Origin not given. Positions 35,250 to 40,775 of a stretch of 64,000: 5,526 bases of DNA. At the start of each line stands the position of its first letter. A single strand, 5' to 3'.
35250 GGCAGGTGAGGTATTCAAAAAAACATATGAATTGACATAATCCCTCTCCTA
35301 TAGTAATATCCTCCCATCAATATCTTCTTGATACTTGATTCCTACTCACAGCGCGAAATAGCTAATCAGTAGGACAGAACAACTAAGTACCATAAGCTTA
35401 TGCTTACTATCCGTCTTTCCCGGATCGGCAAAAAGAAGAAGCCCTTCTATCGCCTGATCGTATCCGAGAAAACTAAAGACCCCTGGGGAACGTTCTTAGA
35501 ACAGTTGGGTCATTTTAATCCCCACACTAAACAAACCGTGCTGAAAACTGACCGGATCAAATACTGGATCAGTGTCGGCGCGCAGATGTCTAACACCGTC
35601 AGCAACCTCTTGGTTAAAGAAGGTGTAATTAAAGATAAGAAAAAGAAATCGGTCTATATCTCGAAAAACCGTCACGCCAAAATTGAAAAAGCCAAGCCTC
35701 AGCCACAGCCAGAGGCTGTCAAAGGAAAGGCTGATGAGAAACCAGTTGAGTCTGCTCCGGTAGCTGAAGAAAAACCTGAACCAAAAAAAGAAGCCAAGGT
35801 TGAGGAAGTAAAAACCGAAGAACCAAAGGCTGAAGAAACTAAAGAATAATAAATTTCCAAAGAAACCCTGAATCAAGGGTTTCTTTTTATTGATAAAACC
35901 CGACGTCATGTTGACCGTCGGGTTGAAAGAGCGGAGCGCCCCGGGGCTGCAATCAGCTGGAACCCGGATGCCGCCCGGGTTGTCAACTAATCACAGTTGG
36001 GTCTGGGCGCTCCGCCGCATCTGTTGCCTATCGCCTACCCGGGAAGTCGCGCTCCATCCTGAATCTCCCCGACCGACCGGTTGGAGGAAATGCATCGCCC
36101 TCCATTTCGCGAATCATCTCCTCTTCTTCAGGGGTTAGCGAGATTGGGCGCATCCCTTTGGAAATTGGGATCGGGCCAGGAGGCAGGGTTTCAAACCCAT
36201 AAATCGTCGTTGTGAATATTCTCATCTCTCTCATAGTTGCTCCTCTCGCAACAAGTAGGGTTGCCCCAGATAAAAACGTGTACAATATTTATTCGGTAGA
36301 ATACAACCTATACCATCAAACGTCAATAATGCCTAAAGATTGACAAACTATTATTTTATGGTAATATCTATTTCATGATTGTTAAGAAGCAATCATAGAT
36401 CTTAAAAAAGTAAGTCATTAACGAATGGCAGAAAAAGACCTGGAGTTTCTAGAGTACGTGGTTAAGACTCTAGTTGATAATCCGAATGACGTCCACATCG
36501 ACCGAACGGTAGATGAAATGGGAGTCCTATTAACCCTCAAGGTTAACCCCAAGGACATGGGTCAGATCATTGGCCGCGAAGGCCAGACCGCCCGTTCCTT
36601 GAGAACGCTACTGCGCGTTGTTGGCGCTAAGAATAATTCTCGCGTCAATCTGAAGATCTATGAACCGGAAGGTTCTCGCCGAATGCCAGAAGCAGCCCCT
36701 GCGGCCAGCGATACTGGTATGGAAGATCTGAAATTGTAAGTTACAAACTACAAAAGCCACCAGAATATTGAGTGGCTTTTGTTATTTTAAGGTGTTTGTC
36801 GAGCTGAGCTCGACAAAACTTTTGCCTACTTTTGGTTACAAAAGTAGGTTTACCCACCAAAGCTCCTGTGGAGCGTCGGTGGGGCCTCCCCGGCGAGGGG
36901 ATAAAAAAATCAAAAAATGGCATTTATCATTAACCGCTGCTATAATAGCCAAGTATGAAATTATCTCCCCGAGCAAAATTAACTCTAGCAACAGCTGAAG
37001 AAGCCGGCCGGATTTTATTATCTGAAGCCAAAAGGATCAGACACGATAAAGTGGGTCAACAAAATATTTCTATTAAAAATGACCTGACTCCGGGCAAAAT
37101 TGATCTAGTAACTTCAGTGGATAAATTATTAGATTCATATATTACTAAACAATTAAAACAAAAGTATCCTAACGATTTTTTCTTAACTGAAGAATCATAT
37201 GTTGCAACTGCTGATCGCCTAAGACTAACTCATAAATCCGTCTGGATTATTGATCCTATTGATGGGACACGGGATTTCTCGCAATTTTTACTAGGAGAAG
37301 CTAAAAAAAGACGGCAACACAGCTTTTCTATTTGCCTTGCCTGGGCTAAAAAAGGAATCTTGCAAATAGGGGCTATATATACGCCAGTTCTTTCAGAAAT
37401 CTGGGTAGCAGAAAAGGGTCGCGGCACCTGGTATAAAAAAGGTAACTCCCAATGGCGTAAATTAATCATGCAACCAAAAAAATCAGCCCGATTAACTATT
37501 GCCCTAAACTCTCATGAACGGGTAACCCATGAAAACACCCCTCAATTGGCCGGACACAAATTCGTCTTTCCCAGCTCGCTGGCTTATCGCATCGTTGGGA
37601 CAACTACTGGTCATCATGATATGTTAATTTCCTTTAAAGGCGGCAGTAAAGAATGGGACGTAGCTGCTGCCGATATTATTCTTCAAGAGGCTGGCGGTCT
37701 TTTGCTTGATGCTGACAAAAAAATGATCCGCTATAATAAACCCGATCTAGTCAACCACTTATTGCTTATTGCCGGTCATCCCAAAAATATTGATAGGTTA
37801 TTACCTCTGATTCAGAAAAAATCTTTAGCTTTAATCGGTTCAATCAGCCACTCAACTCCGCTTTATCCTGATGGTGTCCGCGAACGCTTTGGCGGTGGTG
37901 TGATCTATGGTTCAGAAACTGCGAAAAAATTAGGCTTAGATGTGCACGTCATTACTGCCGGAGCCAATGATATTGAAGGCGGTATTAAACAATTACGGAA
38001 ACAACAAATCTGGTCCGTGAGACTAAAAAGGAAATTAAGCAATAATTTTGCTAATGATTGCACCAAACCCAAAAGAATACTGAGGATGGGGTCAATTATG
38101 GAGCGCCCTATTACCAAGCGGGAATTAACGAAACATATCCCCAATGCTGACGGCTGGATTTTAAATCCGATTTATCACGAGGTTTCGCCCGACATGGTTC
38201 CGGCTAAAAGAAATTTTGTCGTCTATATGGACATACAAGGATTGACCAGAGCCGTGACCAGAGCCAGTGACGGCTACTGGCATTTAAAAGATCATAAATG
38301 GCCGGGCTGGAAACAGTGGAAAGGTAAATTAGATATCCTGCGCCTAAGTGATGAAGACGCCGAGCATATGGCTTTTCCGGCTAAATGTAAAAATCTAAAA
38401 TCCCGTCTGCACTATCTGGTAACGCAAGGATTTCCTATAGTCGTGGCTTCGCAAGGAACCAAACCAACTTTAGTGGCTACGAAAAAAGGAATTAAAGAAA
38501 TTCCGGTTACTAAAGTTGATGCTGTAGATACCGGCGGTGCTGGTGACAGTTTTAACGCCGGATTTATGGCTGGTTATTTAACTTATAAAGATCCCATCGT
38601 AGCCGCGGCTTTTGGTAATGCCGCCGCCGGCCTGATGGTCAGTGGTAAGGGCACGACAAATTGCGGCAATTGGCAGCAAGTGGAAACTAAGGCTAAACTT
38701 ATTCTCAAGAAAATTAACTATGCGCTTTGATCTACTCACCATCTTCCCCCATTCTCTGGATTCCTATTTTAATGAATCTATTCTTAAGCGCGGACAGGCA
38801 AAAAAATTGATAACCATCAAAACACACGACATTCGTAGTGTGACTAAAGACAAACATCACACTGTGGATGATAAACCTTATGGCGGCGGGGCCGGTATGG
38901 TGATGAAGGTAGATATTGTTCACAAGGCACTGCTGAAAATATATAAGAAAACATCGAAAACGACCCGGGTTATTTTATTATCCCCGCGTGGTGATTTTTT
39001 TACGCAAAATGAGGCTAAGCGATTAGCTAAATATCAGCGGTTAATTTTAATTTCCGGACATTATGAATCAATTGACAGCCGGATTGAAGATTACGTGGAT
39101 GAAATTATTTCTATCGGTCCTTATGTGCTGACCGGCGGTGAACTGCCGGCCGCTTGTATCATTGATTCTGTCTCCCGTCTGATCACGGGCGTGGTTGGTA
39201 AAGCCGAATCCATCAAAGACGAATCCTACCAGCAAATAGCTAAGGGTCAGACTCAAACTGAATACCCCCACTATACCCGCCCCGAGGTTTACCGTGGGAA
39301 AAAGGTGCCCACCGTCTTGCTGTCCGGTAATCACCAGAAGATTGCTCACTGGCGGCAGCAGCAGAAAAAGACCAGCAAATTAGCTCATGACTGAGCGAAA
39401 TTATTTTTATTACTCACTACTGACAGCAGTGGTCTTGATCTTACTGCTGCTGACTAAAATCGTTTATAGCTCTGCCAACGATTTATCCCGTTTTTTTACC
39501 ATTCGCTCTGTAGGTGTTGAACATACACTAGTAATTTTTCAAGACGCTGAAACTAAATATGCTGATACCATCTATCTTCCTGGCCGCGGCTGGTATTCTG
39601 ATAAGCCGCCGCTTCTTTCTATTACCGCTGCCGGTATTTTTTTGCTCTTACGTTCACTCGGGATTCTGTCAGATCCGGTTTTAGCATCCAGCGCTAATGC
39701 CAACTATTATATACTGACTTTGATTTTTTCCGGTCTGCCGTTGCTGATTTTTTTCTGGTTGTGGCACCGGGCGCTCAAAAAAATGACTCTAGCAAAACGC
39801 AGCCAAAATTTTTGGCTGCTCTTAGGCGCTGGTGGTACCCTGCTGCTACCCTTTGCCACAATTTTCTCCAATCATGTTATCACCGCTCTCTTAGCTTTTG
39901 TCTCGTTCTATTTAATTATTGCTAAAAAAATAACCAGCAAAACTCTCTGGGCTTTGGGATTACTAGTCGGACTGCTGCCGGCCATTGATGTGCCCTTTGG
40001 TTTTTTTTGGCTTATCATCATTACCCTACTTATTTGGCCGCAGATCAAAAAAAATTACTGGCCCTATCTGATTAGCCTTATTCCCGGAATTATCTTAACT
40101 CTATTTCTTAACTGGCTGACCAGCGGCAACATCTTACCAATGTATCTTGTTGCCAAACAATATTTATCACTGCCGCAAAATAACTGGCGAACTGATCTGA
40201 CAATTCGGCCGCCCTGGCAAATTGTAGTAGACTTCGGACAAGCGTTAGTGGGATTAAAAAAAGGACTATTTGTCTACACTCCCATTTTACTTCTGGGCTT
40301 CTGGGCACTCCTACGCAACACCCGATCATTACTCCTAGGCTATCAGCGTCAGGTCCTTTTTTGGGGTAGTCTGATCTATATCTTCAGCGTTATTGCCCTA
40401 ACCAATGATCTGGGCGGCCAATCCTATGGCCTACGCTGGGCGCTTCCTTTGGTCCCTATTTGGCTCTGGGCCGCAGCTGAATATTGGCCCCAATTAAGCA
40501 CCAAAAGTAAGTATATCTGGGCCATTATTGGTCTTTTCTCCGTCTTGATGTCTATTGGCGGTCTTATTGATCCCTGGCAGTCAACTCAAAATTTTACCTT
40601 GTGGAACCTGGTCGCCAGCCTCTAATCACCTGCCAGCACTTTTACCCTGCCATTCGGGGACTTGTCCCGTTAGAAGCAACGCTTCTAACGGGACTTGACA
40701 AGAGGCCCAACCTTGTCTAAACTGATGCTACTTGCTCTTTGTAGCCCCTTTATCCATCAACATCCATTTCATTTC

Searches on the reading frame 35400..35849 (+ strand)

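Call 99: search_protein_families(library=pfam, proteins=[window:35400-35849:+], max_evalue=0.00001)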
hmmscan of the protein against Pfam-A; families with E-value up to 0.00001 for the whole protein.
window:35400-35849:+ (149 aa): 1 family
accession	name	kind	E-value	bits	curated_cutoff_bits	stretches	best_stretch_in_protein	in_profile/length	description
PF00886.24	Ribosomal_S16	-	5.5e-19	68.3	27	1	8-64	1-62/62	Ribosomal protein S16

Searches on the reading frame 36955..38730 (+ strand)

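Call 99: search_protein_families(library=pfam, proteins=[window:36955-38730:+], max_evalue=0.00001)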
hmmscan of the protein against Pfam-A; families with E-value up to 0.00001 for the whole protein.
window:36955-38730:+ (591 aa): 2 families
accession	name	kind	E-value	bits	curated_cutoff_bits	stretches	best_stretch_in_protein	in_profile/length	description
PF00459.30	Inositol_P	-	2.7e-38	132.5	27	1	6-288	5-268/271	Inositol monophosphatase family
PF00294.29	PfkB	-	1.9e-21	77.1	25.8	1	451-570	176-298/302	pfkB family carbohydrate kinase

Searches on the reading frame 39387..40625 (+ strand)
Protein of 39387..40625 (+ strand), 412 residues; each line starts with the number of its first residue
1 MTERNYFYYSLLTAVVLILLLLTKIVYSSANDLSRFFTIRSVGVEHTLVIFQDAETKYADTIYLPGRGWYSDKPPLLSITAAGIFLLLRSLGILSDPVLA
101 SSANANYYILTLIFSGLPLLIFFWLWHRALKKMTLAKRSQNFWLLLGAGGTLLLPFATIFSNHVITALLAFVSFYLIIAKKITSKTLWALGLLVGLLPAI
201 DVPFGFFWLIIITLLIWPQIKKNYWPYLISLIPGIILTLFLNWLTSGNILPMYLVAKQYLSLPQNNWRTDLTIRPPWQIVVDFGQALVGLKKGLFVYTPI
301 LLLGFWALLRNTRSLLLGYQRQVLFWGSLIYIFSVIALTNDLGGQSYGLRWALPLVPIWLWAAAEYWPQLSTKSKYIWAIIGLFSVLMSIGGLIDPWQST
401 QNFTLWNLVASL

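Call 57: search_protein_families(library=pfam, proteins=[window:39387-40625:+], max_evalue=0.1)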
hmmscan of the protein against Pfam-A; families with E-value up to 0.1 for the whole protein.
window:39387-40625:+ (412 aa): 1 family
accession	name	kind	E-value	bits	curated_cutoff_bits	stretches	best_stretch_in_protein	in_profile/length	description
PF07444.16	Ycf66_N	-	0.036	14.6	22.3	1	352-387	6-41/76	Ycf66 protein N-terminus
